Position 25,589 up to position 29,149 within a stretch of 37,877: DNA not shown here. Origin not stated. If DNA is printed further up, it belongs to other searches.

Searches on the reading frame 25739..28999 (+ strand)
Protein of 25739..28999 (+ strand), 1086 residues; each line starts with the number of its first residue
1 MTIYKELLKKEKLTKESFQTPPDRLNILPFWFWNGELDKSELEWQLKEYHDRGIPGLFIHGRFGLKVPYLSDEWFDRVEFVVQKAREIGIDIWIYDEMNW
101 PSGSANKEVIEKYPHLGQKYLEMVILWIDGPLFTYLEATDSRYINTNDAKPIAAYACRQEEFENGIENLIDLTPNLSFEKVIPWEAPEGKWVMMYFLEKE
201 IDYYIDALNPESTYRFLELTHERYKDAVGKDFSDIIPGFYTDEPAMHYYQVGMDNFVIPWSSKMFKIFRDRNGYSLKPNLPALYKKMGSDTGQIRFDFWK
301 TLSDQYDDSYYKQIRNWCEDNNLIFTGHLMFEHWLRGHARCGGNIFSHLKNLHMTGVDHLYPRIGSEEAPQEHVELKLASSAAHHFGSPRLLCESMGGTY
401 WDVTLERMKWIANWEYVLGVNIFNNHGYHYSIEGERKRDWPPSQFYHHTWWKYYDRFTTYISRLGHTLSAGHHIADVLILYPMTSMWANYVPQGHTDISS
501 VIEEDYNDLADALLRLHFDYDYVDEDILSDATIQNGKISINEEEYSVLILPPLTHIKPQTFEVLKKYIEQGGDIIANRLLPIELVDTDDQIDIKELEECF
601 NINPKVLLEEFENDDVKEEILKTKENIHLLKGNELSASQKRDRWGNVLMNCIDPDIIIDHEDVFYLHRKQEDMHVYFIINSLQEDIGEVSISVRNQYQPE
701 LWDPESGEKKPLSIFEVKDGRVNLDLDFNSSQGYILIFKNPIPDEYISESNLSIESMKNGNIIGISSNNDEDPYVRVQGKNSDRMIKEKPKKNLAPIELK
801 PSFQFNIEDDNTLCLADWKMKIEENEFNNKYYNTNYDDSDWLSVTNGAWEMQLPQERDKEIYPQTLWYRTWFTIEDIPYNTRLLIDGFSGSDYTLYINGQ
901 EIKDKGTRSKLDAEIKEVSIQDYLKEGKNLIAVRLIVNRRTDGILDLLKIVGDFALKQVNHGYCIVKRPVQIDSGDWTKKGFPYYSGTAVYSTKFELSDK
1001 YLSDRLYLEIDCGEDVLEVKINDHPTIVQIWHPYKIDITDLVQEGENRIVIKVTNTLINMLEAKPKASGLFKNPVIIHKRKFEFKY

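Call 47: search_protein_families(library=pfam, proteins=[window:25739-28999:+], max_evalue=0.00001)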
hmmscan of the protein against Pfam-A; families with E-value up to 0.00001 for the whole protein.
window:25739-28999:+ (1086 aa): 2 families
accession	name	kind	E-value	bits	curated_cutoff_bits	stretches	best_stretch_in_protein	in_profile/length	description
PF17132.9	Glyco_hydro_106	-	6.6e-37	127.8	29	1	164-713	215-740/743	alpha-L-rhamnosidase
PF02837.24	Glyco_hydro_2_N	-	1.2e-14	55.1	28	1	962-1055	45-135/169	Glycosyl hydrolases family 2, sugar binding domain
